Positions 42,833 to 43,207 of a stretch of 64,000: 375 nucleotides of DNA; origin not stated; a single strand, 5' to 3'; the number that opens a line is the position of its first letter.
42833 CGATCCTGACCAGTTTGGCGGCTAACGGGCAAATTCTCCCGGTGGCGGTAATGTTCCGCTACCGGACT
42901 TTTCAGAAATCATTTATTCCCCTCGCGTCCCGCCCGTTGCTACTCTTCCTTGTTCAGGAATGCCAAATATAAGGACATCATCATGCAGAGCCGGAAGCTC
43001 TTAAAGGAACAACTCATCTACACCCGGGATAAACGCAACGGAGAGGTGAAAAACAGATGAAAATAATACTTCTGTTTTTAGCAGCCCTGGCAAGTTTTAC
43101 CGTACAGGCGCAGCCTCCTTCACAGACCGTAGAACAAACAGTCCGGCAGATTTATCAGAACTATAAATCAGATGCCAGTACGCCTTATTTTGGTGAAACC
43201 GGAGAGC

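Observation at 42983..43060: Shine-Dalgarno-preceded 25-codon ORF overlapping the yqhG start codon (ATGA)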

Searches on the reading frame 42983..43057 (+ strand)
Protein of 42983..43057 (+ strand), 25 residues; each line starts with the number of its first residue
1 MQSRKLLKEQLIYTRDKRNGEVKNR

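Call 31: list_cluster_members(proteins=[window:42983-43057:+, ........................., window:42950-43057:+, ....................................])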
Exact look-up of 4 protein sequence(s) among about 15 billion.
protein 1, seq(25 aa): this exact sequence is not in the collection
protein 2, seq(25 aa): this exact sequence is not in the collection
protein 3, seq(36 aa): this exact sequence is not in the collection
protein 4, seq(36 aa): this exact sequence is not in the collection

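Call 46: search_protein_families(library=pfam, proteins=[window:42983-43057:+], max_evalue=0.1)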
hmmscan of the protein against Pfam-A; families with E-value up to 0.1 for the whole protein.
seq(25 aa): 0 families
